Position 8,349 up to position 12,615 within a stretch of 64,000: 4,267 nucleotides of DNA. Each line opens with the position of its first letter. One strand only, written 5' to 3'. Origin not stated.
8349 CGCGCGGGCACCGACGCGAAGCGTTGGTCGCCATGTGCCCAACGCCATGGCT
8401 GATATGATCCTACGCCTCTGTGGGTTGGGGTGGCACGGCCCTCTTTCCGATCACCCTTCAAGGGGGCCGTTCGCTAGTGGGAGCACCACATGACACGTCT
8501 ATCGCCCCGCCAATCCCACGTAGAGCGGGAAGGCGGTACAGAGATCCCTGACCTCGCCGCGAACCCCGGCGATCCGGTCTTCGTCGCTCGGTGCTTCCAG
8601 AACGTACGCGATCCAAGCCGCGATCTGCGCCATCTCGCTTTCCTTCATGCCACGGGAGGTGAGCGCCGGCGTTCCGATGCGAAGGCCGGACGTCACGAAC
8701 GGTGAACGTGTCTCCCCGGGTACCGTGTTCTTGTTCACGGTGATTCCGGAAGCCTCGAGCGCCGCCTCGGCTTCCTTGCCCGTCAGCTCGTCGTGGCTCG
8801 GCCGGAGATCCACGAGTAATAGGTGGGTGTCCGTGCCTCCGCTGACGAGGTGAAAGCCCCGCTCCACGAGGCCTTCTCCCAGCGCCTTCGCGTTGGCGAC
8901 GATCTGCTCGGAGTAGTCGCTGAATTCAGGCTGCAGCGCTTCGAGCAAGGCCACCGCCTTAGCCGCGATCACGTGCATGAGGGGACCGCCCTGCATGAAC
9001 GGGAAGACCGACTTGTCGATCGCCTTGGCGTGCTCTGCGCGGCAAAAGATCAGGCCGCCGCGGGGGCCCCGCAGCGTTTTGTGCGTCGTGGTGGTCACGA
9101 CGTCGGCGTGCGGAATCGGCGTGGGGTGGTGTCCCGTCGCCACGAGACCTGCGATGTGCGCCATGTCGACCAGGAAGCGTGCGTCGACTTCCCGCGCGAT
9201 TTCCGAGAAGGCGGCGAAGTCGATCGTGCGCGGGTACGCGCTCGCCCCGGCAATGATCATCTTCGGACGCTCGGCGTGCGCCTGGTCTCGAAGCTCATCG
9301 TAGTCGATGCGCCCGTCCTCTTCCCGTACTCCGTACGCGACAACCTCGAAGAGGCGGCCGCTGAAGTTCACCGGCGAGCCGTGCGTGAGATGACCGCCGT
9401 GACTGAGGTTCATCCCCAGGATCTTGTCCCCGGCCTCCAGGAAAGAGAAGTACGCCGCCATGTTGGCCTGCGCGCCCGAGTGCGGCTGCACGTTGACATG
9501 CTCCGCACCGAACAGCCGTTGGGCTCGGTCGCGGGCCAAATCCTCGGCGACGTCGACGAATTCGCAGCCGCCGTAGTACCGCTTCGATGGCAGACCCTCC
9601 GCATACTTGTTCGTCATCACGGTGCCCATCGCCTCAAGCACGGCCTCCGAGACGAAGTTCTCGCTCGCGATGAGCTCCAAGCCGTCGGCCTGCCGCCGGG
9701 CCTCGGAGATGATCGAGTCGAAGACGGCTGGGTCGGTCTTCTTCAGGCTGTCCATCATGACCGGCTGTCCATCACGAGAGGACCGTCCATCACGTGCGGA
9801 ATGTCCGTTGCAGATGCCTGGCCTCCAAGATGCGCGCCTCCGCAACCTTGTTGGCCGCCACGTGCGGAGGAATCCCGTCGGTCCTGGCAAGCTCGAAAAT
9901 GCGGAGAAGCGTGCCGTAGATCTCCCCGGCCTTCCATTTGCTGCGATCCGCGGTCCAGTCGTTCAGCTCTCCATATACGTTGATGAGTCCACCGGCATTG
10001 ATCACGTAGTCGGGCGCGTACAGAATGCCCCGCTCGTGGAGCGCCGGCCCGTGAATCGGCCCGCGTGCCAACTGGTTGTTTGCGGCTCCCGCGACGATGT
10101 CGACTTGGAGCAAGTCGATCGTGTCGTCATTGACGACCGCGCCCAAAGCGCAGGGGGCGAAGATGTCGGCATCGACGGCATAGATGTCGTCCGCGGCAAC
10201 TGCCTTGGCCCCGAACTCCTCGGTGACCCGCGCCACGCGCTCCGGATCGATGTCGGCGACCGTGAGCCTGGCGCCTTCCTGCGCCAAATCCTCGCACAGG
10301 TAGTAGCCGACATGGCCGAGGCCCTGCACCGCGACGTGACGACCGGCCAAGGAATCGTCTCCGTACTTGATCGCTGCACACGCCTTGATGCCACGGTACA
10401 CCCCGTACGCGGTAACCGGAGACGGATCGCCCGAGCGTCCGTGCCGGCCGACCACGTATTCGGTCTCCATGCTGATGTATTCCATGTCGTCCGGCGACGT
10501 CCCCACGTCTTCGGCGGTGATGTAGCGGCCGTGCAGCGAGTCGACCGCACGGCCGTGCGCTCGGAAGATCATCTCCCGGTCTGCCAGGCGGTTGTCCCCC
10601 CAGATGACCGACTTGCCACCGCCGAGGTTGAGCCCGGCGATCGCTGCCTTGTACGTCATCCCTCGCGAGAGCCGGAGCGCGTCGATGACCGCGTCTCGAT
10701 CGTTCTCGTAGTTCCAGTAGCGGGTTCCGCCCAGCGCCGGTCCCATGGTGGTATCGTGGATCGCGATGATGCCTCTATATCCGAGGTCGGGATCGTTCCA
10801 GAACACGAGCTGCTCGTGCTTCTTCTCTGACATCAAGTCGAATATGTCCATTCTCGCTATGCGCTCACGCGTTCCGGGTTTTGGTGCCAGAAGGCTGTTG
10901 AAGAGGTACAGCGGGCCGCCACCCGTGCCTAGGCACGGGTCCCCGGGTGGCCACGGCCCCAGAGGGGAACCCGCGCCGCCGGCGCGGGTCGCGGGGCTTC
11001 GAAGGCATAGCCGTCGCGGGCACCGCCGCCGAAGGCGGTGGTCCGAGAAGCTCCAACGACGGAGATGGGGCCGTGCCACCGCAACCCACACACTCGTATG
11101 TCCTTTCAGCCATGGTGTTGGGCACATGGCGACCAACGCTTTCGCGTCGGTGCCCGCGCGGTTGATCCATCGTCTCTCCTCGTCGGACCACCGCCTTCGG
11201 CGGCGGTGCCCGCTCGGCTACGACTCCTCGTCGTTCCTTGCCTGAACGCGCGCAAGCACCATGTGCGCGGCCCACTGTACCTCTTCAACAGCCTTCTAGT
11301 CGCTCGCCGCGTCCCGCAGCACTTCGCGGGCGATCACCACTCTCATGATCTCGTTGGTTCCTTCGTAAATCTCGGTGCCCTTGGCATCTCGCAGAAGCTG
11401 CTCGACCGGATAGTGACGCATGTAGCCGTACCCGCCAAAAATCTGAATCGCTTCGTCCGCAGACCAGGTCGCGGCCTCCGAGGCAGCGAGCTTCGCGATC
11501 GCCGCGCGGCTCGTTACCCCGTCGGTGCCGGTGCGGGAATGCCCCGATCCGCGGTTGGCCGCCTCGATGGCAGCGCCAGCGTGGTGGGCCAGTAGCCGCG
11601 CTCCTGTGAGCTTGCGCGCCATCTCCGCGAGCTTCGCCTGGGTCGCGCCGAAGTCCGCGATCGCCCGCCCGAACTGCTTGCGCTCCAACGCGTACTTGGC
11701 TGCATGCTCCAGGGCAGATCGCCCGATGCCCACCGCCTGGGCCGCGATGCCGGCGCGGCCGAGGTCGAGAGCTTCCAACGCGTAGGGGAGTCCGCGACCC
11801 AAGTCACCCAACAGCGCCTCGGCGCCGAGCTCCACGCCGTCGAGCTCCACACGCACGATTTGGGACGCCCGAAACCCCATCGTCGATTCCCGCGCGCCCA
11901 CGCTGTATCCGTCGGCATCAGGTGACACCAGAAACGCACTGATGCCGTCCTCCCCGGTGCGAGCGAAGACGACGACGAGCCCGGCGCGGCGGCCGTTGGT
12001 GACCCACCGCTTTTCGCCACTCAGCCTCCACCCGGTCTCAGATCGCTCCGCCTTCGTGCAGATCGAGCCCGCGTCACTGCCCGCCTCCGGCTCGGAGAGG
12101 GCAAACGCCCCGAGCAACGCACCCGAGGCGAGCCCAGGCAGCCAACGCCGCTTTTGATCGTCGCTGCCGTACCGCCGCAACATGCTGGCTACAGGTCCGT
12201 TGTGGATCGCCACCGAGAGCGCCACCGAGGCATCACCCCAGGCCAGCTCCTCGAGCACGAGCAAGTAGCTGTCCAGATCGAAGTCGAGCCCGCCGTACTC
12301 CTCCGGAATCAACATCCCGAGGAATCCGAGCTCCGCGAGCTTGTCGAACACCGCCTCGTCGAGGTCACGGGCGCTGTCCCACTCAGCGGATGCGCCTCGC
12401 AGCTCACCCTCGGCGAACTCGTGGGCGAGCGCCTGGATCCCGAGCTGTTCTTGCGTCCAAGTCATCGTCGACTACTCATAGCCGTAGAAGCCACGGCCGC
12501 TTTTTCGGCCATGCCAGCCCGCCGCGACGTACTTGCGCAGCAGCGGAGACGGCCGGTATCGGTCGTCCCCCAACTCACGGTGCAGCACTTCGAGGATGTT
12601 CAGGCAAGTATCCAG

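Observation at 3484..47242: Eight copies of a mosaic, TIR-bounded intergenic repeat family in 64 kb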

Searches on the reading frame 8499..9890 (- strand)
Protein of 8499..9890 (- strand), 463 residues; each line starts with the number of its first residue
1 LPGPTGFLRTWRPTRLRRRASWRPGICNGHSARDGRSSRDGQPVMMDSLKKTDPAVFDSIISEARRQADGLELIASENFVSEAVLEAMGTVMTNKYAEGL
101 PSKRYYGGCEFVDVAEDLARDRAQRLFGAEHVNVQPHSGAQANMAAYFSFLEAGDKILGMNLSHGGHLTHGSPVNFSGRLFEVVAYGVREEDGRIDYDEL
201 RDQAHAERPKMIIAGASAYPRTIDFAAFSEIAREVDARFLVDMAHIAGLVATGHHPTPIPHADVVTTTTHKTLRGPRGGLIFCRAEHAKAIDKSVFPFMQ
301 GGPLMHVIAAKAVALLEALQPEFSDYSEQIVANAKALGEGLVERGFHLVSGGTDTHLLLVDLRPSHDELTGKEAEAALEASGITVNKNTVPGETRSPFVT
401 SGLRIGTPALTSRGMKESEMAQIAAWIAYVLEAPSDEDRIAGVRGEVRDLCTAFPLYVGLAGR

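Call 28: search_protein_families(library=pfam, proteins=[window:8499-9890:-])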
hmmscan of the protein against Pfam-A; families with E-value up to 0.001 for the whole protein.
window:8499-9890:- (463 aa): 3 families
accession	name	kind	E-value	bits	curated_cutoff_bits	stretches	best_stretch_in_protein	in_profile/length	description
PF00464.25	SHMT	-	3e-164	546.8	27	1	49-427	1-399/399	Serine hydroxymethyltransferase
PF01212.27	Beta_elim_lyase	-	9.3e-09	35.4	27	1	120-384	38-271/288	Beta-eliminating lyase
PF00266.25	Aminotran_5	-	0.0004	19.9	21.5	1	83-305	14-231/371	Aminotransferase class-V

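Call 29: find_homologous_proteins(query=window:8499-9890:-, max_evalue=1e-100)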
Query window:8499-9890:- (463 aa): 8000 proteins with E <= 1e-100 among 8000 candidates; the best 120 are listed.
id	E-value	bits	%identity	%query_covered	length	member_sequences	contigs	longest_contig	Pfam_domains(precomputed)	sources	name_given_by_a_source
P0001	3.7e-275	931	100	90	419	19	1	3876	PF00464.26,PF01212.28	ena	-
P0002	4.0e-272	921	99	90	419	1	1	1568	PF00464.26,PF01212.28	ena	-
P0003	2.4e-264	895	96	90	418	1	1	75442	PF00464.26,PF00155.28,PF01212.28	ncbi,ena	-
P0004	1.2e-258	876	93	90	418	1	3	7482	PF00464.26,PF00266.26,PF01212.28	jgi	jgi:glycine hydroxymethyltransferase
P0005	2.5e-258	875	94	90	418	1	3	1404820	PF00464.26,PF00266.26,PF01212.28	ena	-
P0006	2.8e-258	875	94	90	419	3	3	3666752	PF00464.26,PF00155.28,PF01212.28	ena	-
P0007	3.2e-258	875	94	90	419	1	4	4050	PF00464.26,PF00155.28,PF01212.28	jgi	jgi:glycine hydroxymethyltransferase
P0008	1.1e-257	873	94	90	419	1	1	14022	PF00464.26,PF00155.28,PF01212.28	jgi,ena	-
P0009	5.0e-257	871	94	90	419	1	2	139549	PF00464.26,PF00155.28,PF01212.28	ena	-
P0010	8.4e-257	870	94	90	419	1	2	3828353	PF00464.26,PF00155.28,PF01212.28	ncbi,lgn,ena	-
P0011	7.5e-256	867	92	90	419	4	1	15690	PF00464.26,PF00155.28,PF01212.28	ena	-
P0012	5.5e-255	864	92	90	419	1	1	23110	PF00464.26,PF00266.26,PF01212.28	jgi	jgi:glycine hydroxymethyltransferase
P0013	7.6e-255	864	92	90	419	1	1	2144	PF00464.26,PF00266.26,PF01212.28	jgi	-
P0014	1.4e-254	863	92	90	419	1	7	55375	PF00464.26,PF01212.28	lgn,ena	-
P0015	2.9e-253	859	90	90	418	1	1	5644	PF00464.26,PF01212.28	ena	-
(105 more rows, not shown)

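Call 30: find_encoding_contigs(protein=P0003, flank=10000, max_places=1)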
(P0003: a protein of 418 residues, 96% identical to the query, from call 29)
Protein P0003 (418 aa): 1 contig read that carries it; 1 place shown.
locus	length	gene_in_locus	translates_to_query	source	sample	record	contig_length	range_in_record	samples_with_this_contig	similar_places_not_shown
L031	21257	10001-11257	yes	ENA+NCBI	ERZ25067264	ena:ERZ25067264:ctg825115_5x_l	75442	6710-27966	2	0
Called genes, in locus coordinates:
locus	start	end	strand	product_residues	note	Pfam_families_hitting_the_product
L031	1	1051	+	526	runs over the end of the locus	PF13185:GAF_2, PF01590:GAF, PF13492:GAF_3, PF07228:SpoIIE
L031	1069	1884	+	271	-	PF00398:RrnaAD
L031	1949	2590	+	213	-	PF06971:Put_DNA-bind_N, PF01408:GFO_IDH_MocA (weak), PF02629:CoA_binding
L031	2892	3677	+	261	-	PF00929:RNase_T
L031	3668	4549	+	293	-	PF00753:Lactamase_B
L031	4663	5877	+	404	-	PF00108:Thiolase_N, PF02803:Thiolase_C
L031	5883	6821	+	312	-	PF02517:Rce1-like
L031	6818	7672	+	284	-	PF01210:NAD_Gly3P_dh_N (weak), PF02737:3HCDH_N, PF03446:NAD_binding_2 (weak), PF00725:3HCDH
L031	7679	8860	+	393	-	PF02771:Acyl-CoA_dh_N, PF02770:Acyl-CoA_dh_M, PF00441:Acyl-CoA_dh_1, PF22924:ACOX_C_alpha1, PF08028:Acyl-CoA_dh_2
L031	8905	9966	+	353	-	PF02812:ELFV_dehydrog_N, PF00208:ELFV_dehydrog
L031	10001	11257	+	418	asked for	PF00464:SHMT, PF00155:Aminotran_1_2, PF01212:Beta_elim_lyase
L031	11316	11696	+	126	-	-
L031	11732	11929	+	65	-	-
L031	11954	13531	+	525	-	PF03853:YjeF_N, PF01256:Carb_kinase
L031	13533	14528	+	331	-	PF00586:AIRS, PF02769:AIRS_C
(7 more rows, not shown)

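Call 31: find_encoding_contigs(protein=P0006, flank=10000, max_places=1)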
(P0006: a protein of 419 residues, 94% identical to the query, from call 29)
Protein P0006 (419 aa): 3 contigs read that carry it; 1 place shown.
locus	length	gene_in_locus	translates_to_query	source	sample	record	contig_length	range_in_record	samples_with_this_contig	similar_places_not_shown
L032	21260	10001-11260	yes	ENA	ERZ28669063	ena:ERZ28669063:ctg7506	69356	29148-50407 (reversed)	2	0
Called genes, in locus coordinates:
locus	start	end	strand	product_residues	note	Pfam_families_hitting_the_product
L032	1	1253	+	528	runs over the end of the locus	PF01590:GAF, PF13185:GAF_2, PF13492:GAF_3, PF07228:SpoIIE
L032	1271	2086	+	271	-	PF00398:RrnaAD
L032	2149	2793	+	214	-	PF06971:Put_DNA-bind_N, PF01408:GFO_IDH_MocA (weak), PF02629:CoA_binding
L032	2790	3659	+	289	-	PF00929:RNase_T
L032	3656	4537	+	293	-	PF00753:Lactamase_B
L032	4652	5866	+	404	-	PF00108:Thiolase_N, PF00109:ketoacyl-synt (faint), PF02803:Thiolase_C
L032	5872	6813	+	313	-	PF02517:Rce1-like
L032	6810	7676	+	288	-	PF01210:NAD_Gly3P_dh_N (weak), PF02737:3HCDH_N, PF03446:NAD_binding_2 (faint), PF00725:3HCDH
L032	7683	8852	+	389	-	PF02771:Acyl-CoA_dh_N, PF02770:Acyl-CoA_dh_M, PF00441:Acyl-CoA_dh_1, PF22924:ACOX_C_alpha1 (faint), PF08028:Acyl-CoA_dh_2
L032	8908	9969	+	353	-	PF02812:ELFV_dehydrog_N, PF00670:AdoHcyase_NAD (weak), PF00208:ELFV_dehydrog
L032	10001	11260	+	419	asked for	PF00464:SHMT, PF00155:Aminotran_1_2, PF01212:Beta_elim_lyase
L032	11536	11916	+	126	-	-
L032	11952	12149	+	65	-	-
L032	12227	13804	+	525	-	PF03853:YjeF_N, PF01256:Carb_kinase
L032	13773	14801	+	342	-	PF00586:AIRS, PF02769:AIRS_C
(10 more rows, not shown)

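Call 32: find_encoding_contigs(protein=P0010, flank=10000, max_places=1)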
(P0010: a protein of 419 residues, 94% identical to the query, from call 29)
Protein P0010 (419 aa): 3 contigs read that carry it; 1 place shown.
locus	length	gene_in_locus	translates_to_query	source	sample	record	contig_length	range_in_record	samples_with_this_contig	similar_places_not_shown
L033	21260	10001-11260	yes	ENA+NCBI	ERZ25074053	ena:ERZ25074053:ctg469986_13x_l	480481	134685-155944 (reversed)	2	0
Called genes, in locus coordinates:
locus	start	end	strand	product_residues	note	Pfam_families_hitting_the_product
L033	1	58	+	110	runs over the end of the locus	PF01740:STAS, PF13466:STAS_2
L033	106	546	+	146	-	PF13581:HATPase_c_2, PF02518:HATPase_c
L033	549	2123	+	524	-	PF13185:GAF_2, PF01590:GAF, PF13492:GAF_3, PF07228:SpoIIE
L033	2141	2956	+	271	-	PF00398:RrnaAD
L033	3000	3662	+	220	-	PF06971:Put_DNA-bind_N, PF02629:CoA_binding, PF01408:GFO_IDH_MocA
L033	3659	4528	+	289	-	PF00929:RNase_T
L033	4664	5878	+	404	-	PF00108:Thiolase_N, PF00109:ketoacyl-synt (weak), PF02803:Thiolase_C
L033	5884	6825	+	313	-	PF02517:Rce1-like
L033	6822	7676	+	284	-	PF01210:NAD_Gly3P_dh_N (weak), PF02737:3HCDH_N, PF03446:NAD_binding_2 (weak), PF00725:3HCDH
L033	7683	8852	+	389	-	PF02771:Acyl-CoA_dh_N, PF02770:Acyl-CoA_dh_M, PF00441:Acyl-CoA_dh_1, PF22924:ACOX_C_alpha1, PF08028:Acyl-CoA_dh_2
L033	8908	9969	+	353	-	PF02812:ELFV_dehydrog_N, PF00208:ELFV_dehydrog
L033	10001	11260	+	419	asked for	PF00464:SHMT, PF00155:Aminotran_1_2, PF01212:Beta_elim_lyase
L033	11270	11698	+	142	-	-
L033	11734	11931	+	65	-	-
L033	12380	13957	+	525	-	PF03853:YjeF_N, PF01256:Carb_kinase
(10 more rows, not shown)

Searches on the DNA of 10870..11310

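Call 23: search_rna_families(source=window, start=10870, end=11310, threshold=evalue, max_evalue=5)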
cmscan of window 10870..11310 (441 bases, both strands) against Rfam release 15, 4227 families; matches with E-value up to 5: 3.
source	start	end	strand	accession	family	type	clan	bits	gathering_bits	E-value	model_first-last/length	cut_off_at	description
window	11006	11221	+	RF04119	MIR1858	Gene; miRNA;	-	31.1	137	0.0018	1-197/197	no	MIR1858 microRNA precursor family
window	10896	10945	-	RF03058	sul1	Cis-reg; riboswitch;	-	18.8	36.2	0.38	1-56/56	no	sul1 RNA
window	11121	11156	-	RF01333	CRISPR-DR20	Gene; CRISPR;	-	14.8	42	3.8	1-36/36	no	CRISPR RNA direct repeat element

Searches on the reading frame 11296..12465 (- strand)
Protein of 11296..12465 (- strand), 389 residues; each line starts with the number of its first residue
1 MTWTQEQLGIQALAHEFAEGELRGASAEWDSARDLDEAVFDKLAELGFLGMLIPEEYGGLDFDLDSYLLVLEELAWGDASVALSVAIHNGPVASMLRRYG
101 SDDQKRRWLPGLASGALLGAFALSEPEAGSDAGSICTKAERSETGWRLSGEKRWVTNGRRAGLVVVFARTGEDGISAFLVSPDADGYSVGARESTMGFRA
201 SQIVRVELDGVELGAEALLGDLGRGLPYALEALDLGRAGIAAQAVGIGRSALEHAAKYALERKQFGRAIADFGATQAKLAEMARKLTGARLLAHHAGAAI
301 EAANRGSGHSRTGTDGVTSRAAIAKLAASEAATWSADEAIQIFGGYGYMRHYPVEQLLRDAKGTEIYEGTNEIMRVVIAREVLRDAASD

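Call 28: search_protein_families(library=pfam, proteins=[window:11296-12465:-])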
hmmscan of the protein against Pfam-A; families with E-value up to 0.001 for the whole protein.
window:11296-12465:- (389 aa): 5 families
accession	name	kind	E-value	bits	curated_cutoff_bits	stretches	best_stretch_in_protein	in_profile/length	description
PF00441.29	Acyl-CoA_dh_1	-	1.3e-43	149.2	22.4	1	223-383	1-150/150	Acyl-CoA dehydrogenase, C-terminal domain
PF02771.21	Acyl-CoA_dh_N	-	7.5e-33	113.7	22.9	1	4-115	1-112/113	Acyl-CoA dehydrogenase, N-terminal domain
PF02770.24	Acyl-CoA_dh_M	-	2e-20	73.2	33.3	1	120-211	1-97/97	Acyl-CoA dehydrogenase, middle domain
PF08028.16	Acyl-CoA_dh_2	-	7.9e-19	68.7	22.7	1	239-371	2-133/134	Acyl-CoA dehydrogenase, C-terminal domain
PF22924.1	ACOX_C_alpha1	-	3e-08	34.1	27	1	235-382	6-168/169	Acyl-CoA oxidase, C-alpha1 domain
